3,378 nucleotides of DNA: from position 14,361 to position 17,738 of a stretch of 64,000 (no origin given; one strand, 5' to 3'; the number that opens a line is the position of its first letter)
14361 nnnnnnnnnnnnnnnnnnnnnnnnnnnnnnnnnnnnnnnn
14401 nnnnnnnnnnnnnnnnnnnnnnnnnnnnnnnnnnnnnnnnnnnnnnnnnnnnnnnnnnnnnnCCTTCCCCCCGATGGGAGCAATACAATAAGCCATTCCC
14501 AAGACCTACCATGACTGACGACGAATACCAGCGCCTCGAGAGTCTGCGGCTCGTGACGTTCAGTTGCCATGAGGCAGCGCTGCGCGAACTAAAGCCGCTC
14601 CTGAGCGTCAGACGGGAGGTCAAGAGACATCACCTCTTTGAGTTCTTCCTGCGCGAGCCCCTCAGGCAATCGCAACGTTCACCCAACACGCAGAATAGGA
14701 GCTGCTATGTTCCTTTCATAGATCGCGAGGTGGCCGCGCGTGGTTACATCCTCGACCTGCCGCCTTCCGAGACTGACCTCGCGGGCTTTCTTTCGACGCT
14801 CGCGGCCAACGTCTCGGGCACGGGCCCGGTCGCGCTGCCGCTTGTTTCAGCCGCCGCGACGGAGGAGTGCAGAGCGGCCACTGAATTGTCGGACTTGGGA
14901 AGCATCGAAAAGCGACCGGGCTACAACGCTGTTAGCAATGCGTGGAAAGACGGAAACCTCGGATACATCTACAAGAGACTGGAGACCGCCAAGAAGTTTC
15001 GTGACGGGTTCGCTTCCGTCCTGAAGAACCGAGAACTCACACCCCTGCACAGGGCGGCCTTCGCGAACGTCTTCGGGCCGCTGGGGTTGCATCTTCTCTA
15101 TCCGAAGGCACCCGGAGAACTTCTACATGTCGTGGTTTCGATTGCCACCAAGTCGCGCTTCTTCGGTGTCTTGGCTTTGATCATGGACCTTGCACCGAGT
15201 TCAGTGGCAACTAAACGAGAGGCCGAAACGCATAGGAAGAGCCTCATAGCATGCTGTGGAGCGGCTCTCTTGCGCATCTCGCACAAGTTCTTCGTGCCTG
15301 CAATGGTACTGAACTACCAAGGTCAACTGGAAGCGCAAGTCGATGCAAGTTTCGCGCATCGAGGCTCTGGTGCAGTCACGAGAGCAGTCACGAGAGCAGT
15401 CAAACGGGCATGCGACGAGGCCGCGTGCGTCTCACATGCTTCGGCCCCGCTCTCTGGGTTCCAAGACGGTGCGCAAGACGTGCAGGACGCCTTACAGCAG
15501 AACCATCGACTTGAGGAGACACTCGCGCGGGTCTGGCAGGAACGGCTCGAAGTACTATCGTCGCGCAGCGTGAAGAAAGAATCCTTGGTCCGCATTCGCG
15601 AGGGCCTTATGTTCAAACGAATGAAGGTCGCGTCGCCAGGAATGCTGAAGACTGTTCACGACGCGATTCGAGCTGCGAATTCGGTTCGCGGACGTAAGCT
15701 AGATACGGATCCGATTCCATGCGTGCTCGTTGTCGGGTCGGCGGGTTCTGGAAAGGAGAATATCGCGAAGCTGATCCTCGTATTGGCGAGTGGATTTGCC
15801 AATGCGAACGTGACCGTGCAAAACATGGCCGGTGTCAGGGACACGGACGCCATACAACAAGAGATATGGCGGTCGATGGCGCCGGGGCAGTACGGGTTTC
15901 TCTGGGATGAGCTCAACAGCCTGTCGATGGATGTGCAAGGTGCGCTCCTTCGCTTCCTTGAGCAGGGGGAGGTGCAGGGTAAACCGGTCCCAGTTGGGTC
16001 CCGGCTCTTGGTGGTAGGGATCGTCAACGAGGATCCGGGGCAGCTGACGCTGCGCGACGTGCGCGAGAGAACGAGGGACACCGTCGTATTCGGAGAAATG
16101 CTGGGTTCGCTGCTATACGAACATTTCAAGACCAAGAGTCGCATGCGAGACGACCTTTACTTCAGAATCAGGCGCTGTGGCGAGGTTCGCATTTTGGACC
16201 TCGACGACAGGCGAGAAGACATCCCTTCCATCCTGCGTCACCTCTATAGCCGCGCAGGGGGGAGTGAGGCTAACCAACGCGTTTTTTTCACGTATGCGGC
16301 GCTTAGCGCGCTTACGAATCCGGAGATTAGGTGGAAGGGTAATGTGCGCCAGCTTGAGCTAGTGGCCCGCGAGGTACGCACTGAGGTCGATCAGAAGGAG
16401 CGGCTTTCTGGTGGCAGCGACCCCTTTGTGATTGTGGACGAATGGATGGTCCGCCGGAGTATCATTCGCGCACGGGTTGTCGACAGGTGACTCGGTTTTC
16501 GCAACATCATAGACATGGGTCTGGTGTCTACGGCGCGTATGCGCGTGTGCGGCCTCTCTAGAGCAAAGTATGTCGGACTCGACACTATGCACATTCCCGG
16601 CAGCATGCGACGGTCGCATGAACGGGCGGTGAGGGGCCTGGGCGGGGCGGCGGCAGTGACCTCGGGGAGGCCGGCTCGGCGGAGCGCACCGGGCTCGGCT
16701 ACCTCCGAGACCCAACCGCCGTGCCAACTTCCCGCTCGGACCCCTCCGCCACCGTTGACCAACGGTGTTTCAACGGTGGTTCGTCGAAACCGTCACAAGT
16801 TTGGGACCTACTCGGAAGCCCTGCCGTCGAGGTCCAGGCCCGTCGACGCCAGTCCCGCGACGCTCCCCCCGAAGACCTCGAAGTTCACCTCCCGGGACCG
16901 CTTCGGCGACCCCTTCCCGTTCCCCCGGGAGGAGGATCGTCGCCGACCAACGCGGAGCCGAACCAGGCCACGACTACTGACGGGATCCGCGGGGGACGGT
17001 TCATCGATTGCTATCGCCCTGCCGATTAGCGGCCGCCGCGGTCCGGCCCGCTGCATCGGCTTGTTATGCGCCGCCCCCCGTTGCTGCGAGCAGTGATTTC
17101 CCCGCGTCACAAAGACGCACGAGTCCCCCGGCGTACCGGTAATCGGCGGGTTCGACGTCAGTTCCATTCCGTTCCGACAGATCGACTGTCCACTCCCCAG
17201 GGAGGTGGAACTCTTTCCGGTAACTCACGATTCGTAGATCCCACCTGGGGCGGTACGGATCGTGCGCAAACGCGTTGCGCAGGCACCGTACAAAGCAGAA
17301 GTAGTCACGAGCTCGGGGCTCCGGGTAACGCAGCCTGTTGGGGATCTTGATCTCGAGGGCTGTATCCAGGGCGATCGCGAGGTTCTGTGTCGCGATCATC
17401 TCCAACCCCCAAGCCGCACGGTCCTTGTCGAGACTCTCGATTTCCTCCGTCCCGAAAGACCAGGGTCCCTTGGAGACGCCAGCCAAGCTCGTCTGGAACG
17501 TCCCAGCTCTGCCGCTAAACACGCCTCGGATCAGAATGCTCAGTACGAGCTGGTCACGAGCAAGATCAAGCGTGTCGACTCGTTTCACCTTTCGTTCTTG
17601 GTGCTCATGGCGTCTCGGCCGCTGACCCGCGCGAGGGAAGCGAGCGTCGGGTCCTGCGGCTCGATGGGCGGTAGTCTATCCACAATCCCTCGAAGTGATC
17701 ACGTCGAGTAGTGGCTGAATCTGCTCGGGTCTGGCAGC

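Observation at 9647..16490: Low-GC six-gene operon: NitT/TauT-type ABC importer + KS-alpha/dead KS-beta pair + sensor AAA+ ATPase, with no ACP or tailoring genes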

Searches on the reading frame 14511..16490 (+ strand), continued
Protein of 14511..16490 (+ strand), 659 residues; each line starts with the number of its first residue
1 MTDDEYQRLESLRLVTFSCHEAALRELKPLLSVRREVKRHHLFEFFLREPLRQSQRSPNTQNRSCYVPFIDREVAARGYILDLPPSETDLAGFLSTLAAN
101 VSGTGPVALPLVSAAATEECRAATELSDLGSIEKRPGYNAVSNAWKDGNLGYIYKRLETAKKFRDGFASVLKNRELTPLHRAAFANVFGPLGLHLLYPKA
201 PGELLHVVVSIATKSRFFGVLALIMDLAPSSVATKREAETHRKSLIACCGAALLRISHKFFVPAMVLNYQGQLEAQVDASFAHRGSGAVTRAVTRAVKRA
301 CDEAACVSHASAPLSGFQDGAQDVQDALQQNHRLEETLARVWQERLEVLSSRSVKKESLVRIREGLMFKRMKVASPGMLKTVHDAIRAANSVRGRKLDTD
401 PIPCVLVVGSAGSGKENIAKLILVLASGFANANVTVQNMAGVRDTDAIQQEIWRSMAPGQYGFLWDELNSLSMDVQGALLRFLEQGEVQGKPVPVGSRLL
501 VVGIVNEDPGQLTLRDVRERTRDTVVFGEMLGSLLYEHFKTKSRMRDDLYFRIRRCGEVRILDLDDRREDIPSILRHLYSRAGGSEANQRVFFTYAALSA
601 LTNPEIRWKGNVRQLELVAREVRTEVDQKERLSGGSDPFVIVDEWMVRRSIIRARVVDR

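Call 77: search_protein_families(library=ncbifam, proteins=[L008:3149-4252:+, L064:3779-4828:+, L065:1677-2792:+, L076:8179-9219:+, L007:44-1123:+, L079:833-1834:+, L002:125-991:+, L060:1-882:+, L061:6416-6877:+, L066:2-1366:+], max_evalue=0.0001)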
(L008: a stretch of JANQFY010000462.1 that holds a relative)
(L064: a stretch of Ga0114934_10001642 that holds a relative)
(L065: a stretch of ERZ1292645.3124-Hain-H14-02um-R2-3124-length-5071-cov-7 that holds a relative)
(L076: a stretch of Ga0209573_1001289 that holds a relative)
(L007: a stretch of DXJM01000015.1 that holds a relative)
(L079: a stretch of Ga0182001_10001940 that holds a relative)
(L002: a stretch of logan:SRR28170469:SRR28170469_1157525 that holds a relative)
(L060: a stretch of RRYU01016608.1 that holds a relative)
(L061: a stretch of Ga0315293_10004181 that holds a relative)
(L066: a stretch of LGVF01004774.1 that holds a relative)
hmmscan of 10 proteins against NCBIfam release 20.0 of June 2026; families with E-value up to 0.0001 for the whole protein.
L008:3149-4252:+ (367 aa): 15 families
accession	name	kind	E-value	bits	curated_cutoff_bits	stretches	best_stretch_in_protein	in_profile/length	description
NF040698.1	IdsA_Meth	equivalog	1.3e-22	80.4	468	1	40-354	14-320/328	short chain isoprenyl diphosphate synthase IdsA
NF041169.1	f2_encap_cargo4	exception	2.8e-22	79.4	450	1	72-353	54-325/334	family 2 encapsulin nanocompartment cargo protein polyprenyl transferase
TIGR02748.1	GerC3_HepT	equivalog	5e-22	78.4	456.55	1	45-356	21-313/319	heptaprenyl diphosphate synthase component II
NF041003.1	GGPP_syn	equivalog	1.2e-20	73.9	500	1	57-345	30-307/326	geranylgeranyl diphosphate synthase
NF045549.1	GGPPsyn_IdsB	equivalog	3.8e-17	62.3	475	1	72-293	69-288/346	geranylgeranyl diphosphate synthase IdsB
NF008140.0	PRK10888.1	equivalog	1.8e-15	57.1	412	1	96-357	72-318/323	octaprenyl diphosphate synthase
NF042416.1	GFPPS_Mycobact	equivalog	3.8e-14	52.4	600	1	221-354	214-342/350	bifunctional (2E,6E)-farnesyl/geranyl diphosphate synthase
TIGR02749.1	prenyl_cyano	equivalog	1.3e-13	50.7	383.2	1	97-356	76-316/322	solanesyl diphosphate synthase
NF045628.1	HxpDPsynlarge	equivalog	4.3e-13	49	500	1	69-355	36-304/311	hexaprenyl-diphosphate synthase large subunit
NF042417.1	NPPPS_Mycobact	equivalog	1.8e-10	40.4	600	1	35-357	24-330/335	nonaprenyl/(2E,6E)-farnesyl/geranylgeranyl diphosphat synthase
NF045485.1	FPPsyn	subfamily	1.1e-09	37.9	275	1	70-261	39-235/288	farnesyl diphosphate synthase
NF040789.2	gerfarn_diphsyn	equivalog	1.4e-09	37.6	560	1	94-354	88-337/345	geranylfarnesyl diphosphate synthase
NF045685.1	GGPPSynCrtE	equivalog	1.4e-09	37.4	460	1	51-260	25-239/293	geranylgeranyl diphosphate synthase CrtE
NF007877.0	PRK10581.1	equivalog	3e-07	29.9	321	1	69-264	45-246/299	(2E,6E)-farnesyl diphosphate synthase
NF040627.1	GFPS_Meth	equivalog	3.9e-05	23.2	600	1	87-250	60-214/285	geranylfarnesyl diphosphate synthase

L064:3779-4828:+ (349 aa): 15 families
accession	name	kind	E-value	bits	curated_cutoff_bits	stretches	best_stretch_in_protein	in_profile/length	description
NF041169.1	f2_encap_cargo4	exception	1.2e-31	110.2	450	1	54-340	54-330/334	family 2 encapsulin nanocompartment cargo protein polyprenyl transferase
NF040698.1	IdsA_Meth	equivalog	2.4e-28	99.3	468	1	33-341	26-325/328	short chain isoprenyl diphosphate synthase IdsA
NF045549.1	GGPPsyn_IdsB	equivalog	1.6e-22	80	475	1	54-263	69-276/346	geranylgeranyl diphosphate synthase IdsB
NF008140.0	PRK10888.1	equivalog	1.5e-21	77.1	412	1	32-335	26-314/323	octaprenyl diphosphate synthase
NF041003.1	GGPP_syn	equivalog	2.5e-21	76.1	500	1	76-339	66-321/326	geranylgeranyl diphosphate synthase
TIGR02748.1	GerC3_HepT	equivalog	3e-20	72.6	456.55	1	48-340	41-315/319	heptaprenyl diphosphate synthase component II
NF045485.1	FPPsyn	subfamily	1.9e-17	63.3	275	1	15-248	5-240/288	farnesyl diphosphate synthase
NF045685.1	GGPPSynCrtE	equivalog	1.2e-16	60.6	460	1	26-243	18-240/293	geranylgeranyl diphosphate synthase CrtE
NF040789.2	gerfarn_diphsyn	equivalog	1.6e-15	57.1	560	1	84-342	96-343/345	geranylfarnesyl diphosphate synthase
NF042417.1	NPPPS_Mycobact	equivalog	3.5e-13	49.3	600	1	80-338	87-329/335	nonaprenyl/(2E,6E)-farnesyl/geranylgeranyl diphosphat synthase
NF042416.1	GFPPS_Mycobact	equivalog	7.2e-13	48.2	600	1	197-338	208-344/350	bifunctional (2E,6E)-farnesyl/geranyl diphosphate synthase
TIGR02749.1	prenyl_cyano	equivalog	9.9e-13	47.8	383.2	1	80-338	77-316/322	solanesyl diphosphate synthase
NF045628.1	HxpDPsynlarge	equivalog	6.4e-12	45.1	500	1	76-337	61-304/311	hexaprenyl-diphosphate synthase large subunit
NF007877.0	PRK10581.1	equivalog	3.2e-11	42.9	321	1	21-238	13-238/299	(2E,6E)-farnesyl diphosphate synthase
NF040936.1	hexpp_archaea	equivalog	3.9e-05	23.1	400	0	54-130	45-121/275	hexaprenyl pyrophosphate synthase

L065:1677-2792:+ (371 aa): 14 families
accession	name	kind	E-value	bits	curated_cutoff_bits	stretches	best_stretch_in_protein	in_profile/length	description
NF041169.1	f2_encap_cargo4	exception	1e-26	94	450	1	86-365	54-326/334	family 2 encapsulin nanocompartment cargo protein polyprenyl transferase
NF041003.1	GGPP_syn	equivalog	2.9e-26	92.3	500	1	60-352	19-304/326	geranylgeranyl diphosphate synthase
NF040698.1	IdsA_Meth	equivalog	5.6e-23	81.7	468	1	85-365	45-320/328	short chain isoprenyl diphosphate synthase IdsA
TIGR02748.1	GerC3_HepT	equivalog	7.2e-20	71.3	456.55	1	86-366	47-312/319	heptaprenyl diphosphate synthase component II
NF045628.1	HxpDPsynlarge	equivalog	5.2e-18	65.1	500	1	60-358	14-297/311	hexaprenyl-diphosphate synthase large subunit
NF045549.1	GGPPsyn_IdsB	equivalog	1.6e-16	60.3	475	1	86-302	69-279/346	geranylgeranyl diphosphate synthase IdsB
NF042417.1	NPPPS_Mycobact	equivalog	1.1e-11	44.4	600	1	107-366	82-328/335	nonaprenyl/(2E,6E)-farnesyl/geranylgeranyl diphosphat synthase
TIGR02749.1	prenyl_cyano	equivalog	2.3e-10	40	383.2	1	112-365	77-314/322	solanesyl diphosphate synthase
NF045485.1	FPPsyn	subfamily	7e-10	38.5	275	1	87-304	42-260/288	farnesyl diphosphate synthase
NF008140.0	PRK10888.1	equivalog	2.5e-09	36.9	412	1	109-306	71-258/323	octaprenyl diphosphate synthase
NF040789.2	gerfarn_diphsyn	equivalog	1e-08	34.8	560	1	107-300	87-275/345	geranylfarnesyl diphosphate synthase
NF040627.1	GFPS_Meth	equivalog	1.8e-08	34.2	600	1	57-265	16-211/285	geranylfarnesyl diphosphate synthase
NF042416.1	GFPPS_Mycobact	equivalog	4e-08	32.6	600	1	220-367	195-344/350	bifunctional (2E,6E)-farnesyl/geranyl diphosphate synthase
NF045685.1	GGPPSynCrtE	equivalog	6.7e-08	31.9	460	1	86-296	46-257/293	geranylgeranyl diphosphate synthase CrtE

L076:8179-9219:+ (346 aa): 12 families
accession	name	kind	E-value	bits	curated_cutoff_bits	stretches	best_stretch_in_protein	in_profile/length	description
NF041169.1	f2_encap_cargo4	exception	1.5e-15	57.3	450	1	88-237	75-224/334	family 2 encapsulin nanocompartment cargo protein polyprenyl transferase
NF045485.1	FPPsyn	subfamily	1e-11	44.6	275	1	84-241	58-223/288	farnesyl diphosphate synthase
NF041003.1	GGPP_syn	equivalog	6.7e-10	38.5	500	1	89-320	66-306/326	geranylgeranyl diphosphate synthase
NF045549.1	GGPPsyn_IdsB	equivalog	8.2e-09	35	475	1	87-236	89-239/346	geranylgeranyl diphosphate synthase IdsB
NF040936.1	hexpp_archaea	equivalog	3.9e-08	33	400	1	67-250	45-217/275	hexaprenyl pyrophosphate synthase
TIGR02748.1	GerC3_HepT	equivalog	8.1e-08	31.7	456.55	1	86-328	66-309/319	heptaprenyl diphosphate synthase component II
NF040698.1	IdsA_Meth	equivalog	1.5e-07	30.9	468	1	87-333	66-323/328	short chain isoprenyl diphosphate synthase IdsA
NF040627.1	GFPS_Meth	equivalog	1.9e-07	30.8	600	1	87-259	64-231/285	geranylfarnesyl diphosphate synthase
TIGR02749.1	prenyl_cyano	equivalog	1e-05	24.7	383.2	0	92-241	76-222/322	solanesyl diphosphate synthase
NF007877.0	PRK10581.1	equivalog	4.1e-05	22.9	321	1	67-238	48-228/299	(2E,6E)-farnesyl diphosphate synthase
NF045628.1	HxpDPsynlarge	equivalog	4.3e-05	22.7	500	1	81-241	55-210/311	hexaprenyl-diphosphate synthase large subunit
NF008140.0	PRK10888.1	equivalog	9.1e-05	21.9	412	0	87-134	68-115/323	octaprenyl diphosphate synthase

L007:44-1123:+ (359 aa): 14 families
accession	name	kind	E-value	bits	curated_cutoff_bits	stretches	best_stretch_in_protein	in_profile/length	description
NF041003.1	GGPP_syn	equivalog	9.6e-29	100.5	500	1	100-342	68-307/326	geranylgeranyl diphosphate synthase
NF040698.1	IdsA_Meth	equivalog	3.1e-27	95.7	468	1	95-325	65-294/328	short chain isoprenyl diphosphate synthase IdsA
NF041169.1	f2_encap_cargo4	exception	3.6e-22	79.1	450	1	88-296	66-270/334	family 2 encapsulin nanocompartment cargo protein polyprenyl transferase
NF040789.2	gerfarn_diphsyn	equivalog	8.1e-16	58.1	560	1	99-273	89-261/345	geranylfarnesyl diphosphate synthase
NF045549.1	GGPPsyn_IdsB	equivalog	8.2e-16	58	475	1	96-280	89-270/346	geranylgeranyl diphosphate synthase IdsB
NF045628.1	HxpDPsynlarge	equivalog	9.5e-16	57.7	500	1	92-297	55-252/311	hexaprenyl-diphosphate synthase large subunit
NF045485.1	FPPsyn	subfamily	2.3e-14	53.2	275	1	83-310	48-278/288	farnesyl diphosphate synthase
TIGR02748.1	GerC3_HepT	equivalog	1.4e-13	50.7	456.55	1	96-310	67-270/319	heptaprenyl diphosphate synthase component II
NF042417.1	NPPPS_Mycobact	equivalog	9.2e-13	47.9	600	1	101-326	86-302/335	nonaprenyl/(2E,6E)-farnesyl/geranylgeranyl diphosphat synthase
NF008140.0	PRK10888.1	equivalog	4.5e-12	45.9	412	1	86-290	58-255/323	octaprenyl diphosphate synthase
NF007877.0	PRK10581.1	equivalog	1.6e-08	34.1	321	1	116-304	91-280/299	(2E,6E)-farnesyl diphosphate synthase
NF042416.1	GFPPS_Mycobact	equivalog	2.8e-08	33.1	600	0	170-336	159-326/350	bifunctional (2E,6E)-farnesyl/geranyl diphosphate synthase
NF045685.1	GGPPSynCrtE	equivalog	5.3e-08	32.3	460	1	175-308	151-281/293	geranylgeranyl diphosphate synthase CrtE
TIGR02749.1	prenyl_cyano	equivalog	5.8e-07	28.8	383.2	1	103-326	78-289/322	solanesyl diphosphate synthase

L079:833-1834:+ (333 aa): 16 families
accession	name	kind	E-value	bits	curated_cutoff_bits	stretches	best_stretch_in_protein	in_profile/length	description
NF041169.1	f2_encap_cargo4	exception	1.3e-22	80.5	450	1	60-314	57-311/334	family 2 encapsulin nanocompartment cargo protein polyprenyl transferase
NF040698.1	IdsA_Meth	equivalog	1.9e-21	76.6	468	1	15-327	7-319/328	short chain isoprenyl diphosphate synthase IdsA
NF040789.2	gerfarn_diphsyn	equivalog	1.2e-18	67.4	560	1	73-328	82-337/345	geranylfarnesyl diphosphate synthase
NF041003.1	GGPP_syn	equivalog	1.9e-17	63.4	500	1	63-320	50-308/326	geranylgeranyl diphosphate synthase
NF045485.1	FPPsyn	subfamily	3e-16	59.4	275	1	16-246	2-240/288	farnesyl diphosphate synthase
NF045549.1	GGPPsyn_IdsB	equivalog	8.3e-16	58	475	1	51-236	63-251/346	geranylgeranyl diphosphate synthase IdsB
TIGR02749.1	prenyl_cyano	equivalog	8.4e-15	54.6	383.2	1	81-328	75-314/322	solanesyl diphosphate synthase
TIGR02748.1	GerC3_HepT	equivalog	8.9e-15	54.6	456.55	1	66-330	56-313/319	heptaprenyl diphosphate synthase component II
NF008140.0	PRK10888.1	equivalog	1.5e-11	44.2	412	1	56-328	47-315/323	octaprenyl diphosphate synthase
NF045628.1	HxpDPsynlarge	equivalog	3.1e-11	42.8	500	1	69-324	51-299/311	hexaprenyl-diphosphate synthase large subunit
NF042417.1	NPPPS_Mycobact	equivalog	3.9e-09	36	600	1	82-231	86-231/335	nonaprenyl/(2E,6E)-farnesyl/geranylgeranyl diphosphat synthase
NF042416.1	GFPPS_Mycobact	equivalog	5.6e-09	35.4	600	1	71-313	63-326/350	bifunctional (2E,6E)-farnesyl/geranyl diphosphate synthase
NF040627.1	GFPS_Meth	equivalog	8.7e-09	35.2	600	1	79-235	66-217/285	geranylfarnesyl diphosphate synthase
NF007877.0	PRK10581.1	equivalog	1e-07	31.4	321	1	10-231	2-231/299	(2E,6E)-farnesyl diphosphate synthase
NF040936.1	hexpp_archaea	equivalog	1.6e-07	30.9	400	1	77-290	65-253/275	hexaprenyl pyrophosphate synthase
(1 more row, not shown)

L002:125-991:+ (288 aa): 127 families (the best 25 are shown)
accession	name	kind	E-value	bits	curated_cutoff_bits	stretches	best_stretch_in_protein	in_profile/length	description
NF005372.1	PRK06914.1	subfamily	3.9e-18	65.6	320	1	38-226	12-191/279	SDR family oxidoreductase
NF006776.0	PRK09291.1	equivalog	2.5e-16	60.1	265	1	39-226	13-184/257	SDR family oxidoreductase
NF006099.0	PRK08251.1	equivalog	3.2e-16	59.3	253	1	35-224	11-193/250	SDR family oxidoreductase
NF005909.0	PRK07890.1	subfamily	4.7e-16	58.9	258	1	26-218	5-187/260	short chain dehydrogenase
NF009466.0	PRK12826.1-2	subfamily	5.8e-16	58.7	222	1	39-226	14-193/248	3-oxoacyl-ACP reductase FabG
NF004200.0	PRK05653.1-5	equivalog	6.3e-16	58.7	273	1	36-233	10-199/242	3-oxoacyl-ACP reductase FabG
NF005672.0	PRK07454.1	equivalog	1.1e-15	57.5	234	1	38-232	16-200/241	SDR family oxidoreductase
NF005559.1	PRK07231.1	subfamily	2.8e-15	56.5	215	1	40-225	16-191/249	glucose 1-dehydrogenase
NF005806.0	PRK07666.1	equivalog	6.6e-15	55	286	1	39-223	18-192/239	3-ketoacyl-ACP reductase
NF004196.0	PRK05650.1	equivalog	1e-13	51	297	1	38-226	12-190/272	SDR family oxidoreductase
NF005437.0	PRK07024.1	equivalog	2.5e-13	50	266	1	35-224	11-190/259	SDR family oxidoreductase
NF005468.0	PRK07062.1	equivalog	3.4e-13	49.7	266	1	34-224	14-196/265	SDR family oxidoreductase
NF004826.0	PRK06182.1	subfamily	6.3e-13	48.6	305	1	36-223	12-183/274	oxidoreductase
NF053542.1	FlxB_rubin_SDR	equivalog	1.7e-12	47.6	340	1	39-223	11-188/239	flexirubin biosynthesis SDR family reductase FlxB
NF006114.0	PRK08263.1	subfamily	1.8e-12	47.1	290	1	38-228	13-190/280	short chain dehydrogenase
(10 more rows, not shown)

L060:1-882:+ (293 aa): 158 families (the best 25 are shown)
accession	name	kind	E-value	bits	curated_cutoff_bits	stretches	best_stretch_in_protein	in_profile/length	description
NF009468.0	PRK12826.1-4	equivalog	7.2e-20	71.7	318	1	40-266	15-224/256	SDR family oxidoreductase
NF005559.1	PRK07231.1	subfamily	3.8e-18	65.9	215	1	44-285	16-244/249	glucose 1-dehydrogenase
NF005672.0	PRK07454.1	equivalog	8.1e-18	64.5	234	1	42-235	16-198/241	SDR family oxidoreductase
NF009466.0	PRK12826.1-2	subfamily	5.3e-17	62.1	222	1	43-233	14-195/248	3-oxoacyl-ACP reductase FabG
TIGR03971.1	SDR_subfam_1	subfamily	2.5e-16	59.8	300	1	149-269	121-248/271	mycofactocin-coupled SDR family oxidoreductase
NF047420.2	EF_P_mod_YmfI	equivalog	4.1e-16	59.4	238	1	43-268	10-214/236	elongation factor P 5-aminopentanone reductase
NF005468.0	PRK07062.1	equivalog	6.3e-16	58.7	266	1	57-230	32-197/265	SDR family oxidoreductase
NF004203.0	PRK05653.2-4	subfamily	9.6e-16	57.9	313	1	42-286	16-254/260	3-oxoacyl-ACP reductase FabG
NF005909.0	PRK07890.1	subfamily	1.1e-15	57.6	258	1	39-268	14-236/260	short chain dehydrogenase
NF004200.0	PRK05653.1-5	equivalog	1.5e-15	57.5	273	1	41-238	11-199/242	3-oxoacyl-ACP reductase FabG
NF006099.0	PRK08251.1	equivalog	1.6e-15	57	253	1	43-233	15-197/250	SDR family oxidoreductase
NF006693.0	PRK09242.1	equivalog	4.4e-15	55.5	328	1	41-291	19-256/258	SDR family oxidoreductase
NF005437.0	PRK07024.1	equivalog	6.3e-15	55.3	266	1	39-231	11-192/259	SDR family oxidoreductase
NF005893.0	PRK07856.1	equivalog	1.9e-14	53.5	255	1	43-284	20-237/255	SDR family oxidoreductase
NF005854.0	PRK07775.1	equivalog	2.6e-14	53.2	260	1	39-279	17-247/274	SDR family oxidoreductase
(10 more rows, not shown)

L061:6416-6877:+ (153 aa): 0 families

L066:2-1366:+ (454 aa): 17 families
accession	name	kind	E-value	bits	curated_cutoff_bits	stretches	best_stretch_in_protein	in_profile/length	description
TIGR02026.1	BchE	equivalog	5.9e-28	98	481.35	1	18-354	17-361/497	magnesium-protoporphyrin IX monomethyl ester anaerobic oxidative cyclase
TIGR03975.1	rSAM_ocin_1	subfamily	4.3e-27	94.9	281.85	1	57-347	125-419/606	RiPP maturation radical SAM C-methyltransferase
TIGR03471.1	HpnJ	equivalog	6.8e-22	78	577.6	1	51-384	58-387/472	hopanoid biosynthesis associated radical SAM protein HpnJ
TIGR04013.1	B12_SAM_MJ_1487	hypoth_equivalog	3.4e-21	75.5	251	2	293-384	268-357/382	TIGR04013 family B12-binding domain/radical SAM domain-containing protein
NF038361.1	rSAM_Sden_1168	equivalog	1.8e-20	73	575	1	88-378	171-467/560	Sden_1168 family B12-binding radical SAM P-methyltransferase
TIGR04479.1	bcpD_PhpK_rSAM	subfamily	5.3e-19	68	600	1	119-352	180-403/504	PhpK family radical SAM P-methyltransferase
TIGR04072.2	rSAM_ladder_B12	equivalog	3.6e-18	65.4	360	1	76-350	86-341/443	lipid biosynthesis B12-binding/radical SAM protein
TIGR04014.1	B12_SAM_MJ_0865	equivalog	5.1e-18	65.1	360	2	292-384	270-358/434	methyl-coenzyme M reductase glutamine C-methyltransferase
NF050148.1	rSAM_ApyD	equivalog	1.3e-15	56.8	750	1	64-382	78-391/645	RiPP biosynthesis radical SAM protein ApyD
TIGR04367.1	HpnR_B12_rSAM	equivalog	5.2e-15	54.9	650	1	23-381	22-370/490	hopanoid C-3 methylase HpnR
TIGR04190.1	B12_SAM_Ta0216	equivalog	1.8e-12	46.6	500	1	43-212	62-238/554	TIGR04190 family B12-binding domain/radical SAM domain protein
TIGR04385.1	B12_rSAM_cofa1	equivalog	3.1e-10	39.9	450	1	90-359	102-365/438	B12 lower ligand biosynthesis radical SAM protein BzaD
TIGR01212.1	TIGR01212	equivalog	2.3e-07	30.2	180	1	292-350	137-197/302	tRNA modification radical SAM protein MnmL/YtqA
NF033712.0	B12_rSAM_KedN5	subfamily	5.4e-07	28.2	700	1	52-141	54-152/624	KedN5 family methylcobalamin-dependent radical SAM C-methyltransferase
NF045585.1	rSAM_slr0320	equivalog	8.1e-07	27.9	775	1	195-351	242-402/511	photosystem II high light acclimation radical SAM protein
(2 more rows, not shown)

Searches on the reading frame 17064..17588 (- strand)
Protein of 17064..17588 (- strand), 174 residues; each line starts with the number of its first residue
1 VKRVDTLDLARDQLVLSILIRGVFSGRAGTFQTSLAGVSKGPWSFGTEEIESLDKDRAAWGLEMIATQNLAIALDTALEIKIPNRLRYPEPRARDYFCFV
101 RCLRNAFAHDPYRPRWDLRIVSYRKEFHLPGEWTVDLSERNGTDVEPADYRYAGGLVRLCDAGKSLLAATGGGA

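Call 7: search_protein_families(library=pfam, proteins=[window:17064-17588:-], max_evalue=0.01)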
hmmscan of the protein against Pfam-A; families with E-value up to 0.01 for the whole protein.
window:17064-17588:- (174 aa): 0 families

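Call 8: search_protein_families(library=padloc, proteins=[window:17064-17588:-], max_evalue=0.01)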
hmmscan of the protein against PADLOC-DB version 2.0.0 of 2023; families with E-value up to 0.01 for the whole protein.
window:17064-17588:- (174 aa): 0 families

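Call 66: search_protein_families(library=pfam, proteins=[window:17064-17588:-], max_evalue=0.01)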
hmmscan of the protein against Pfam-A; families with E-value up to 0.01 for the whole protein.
window:17064-17588:- (174 aa): 0 families

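Call 85: search_solved_structures(query=window:17064-17585:-, max_evalue=1)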
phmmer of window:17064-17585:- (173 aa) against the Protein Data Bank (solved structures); distinct sequences matched with E-value up to 1: 0.
